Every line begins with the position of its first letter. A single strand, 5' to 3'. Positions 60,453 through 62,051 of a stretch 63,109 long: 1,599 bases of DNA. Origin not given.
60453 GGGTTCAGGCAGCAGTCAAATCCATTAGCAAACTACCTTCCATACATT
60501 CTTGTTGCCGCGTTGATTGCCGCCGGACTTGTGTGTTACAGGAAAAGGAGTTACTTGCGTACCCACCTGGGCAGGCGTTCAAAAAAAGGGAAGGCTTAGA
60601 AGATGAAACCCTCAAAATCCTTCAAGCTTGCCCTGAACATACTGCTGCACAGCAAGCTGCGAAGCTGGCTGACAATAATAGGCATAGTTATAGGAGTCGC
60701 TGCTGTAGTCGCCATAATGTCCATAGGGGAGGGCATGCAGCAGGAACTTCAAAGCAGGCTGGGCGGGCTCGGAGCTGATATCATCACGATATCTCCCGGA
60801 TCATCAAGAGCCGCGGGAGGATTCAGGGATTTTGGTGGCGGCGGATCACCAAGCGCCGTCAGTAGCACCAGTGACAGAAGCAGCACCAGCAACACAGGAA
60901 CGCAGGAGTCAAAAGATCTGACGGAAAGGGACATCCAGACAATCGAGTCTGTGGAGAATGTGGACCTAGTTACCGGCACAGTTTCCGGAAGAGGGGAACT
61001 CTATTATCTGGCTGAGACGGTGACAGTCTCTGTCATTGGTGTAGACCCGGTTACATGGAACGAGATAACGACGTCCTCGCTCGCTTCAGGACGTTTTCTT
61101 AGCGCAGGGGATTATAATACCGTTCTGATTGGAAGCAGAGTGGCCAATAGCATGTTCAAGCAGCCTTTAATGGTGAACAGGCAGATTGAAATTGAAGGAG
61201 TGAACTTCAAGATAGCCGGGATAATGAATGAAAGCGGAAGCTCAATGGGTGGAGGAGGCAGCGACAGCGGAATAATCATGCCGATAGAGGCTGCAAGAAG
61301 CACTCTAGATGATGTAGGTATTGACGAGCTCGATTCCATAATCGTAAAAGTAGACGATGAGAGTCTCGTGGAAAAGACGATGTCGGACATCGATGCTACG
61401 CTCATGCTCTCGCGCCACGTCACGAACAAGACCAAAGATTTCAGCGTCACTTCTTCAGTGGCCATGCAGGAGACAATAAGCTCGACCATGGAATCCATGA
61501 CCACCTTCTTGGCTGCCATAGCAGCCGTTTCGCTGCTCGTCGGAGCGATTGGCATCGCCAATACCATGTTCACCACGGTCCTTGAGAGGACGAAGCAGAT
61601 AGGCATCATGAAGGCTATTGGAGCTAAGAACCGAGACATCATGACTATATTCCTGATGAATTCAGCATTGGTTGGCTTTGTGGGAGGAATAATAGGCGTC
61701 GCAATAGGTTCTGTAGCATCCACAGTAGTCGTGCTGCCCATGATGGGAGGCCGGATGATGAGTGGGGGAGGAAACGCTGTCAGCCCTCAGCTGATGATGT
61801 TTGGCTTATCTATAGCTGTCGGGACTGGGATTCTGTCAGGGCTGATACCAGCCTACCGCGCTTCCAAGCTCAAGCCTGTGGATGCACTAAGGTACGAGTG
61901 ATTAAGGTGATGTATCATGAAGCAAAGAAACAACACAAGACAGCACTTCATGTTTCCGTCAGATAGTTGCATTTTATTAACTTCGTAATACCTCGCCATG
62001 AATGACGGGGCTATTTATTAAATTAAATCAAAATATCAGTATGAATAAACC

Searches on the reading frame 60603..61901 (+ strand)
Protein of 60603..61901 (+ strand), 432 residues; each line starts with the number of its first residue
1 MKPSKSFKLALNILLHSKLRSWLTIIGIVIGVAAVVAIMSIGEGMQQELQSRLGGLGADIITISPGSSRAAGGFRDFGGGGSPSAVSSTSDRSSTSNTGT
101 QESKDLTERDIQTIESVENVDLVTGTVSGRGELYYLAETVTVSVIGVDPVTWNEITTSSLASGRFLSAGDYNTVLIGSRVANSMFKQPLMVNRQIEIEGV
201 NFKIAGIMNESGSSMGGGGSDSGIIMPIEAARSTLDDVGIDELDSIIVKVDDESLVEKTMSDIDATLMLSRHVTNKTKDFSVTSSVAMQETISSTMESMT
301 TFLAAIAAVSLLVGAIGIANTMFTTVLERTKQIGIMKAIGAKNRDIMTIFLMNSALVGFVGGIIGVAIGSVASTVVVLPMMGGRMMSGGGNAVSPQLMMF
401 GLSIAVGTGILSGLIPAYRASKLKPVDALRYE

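Call 88: find_encoding_contigs(protein=window:60603-61901:+, flank=10000, max_places=4)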
Protein window:60603-61901:+ (432 aa): no gene with exactly this product is on record in the collection.
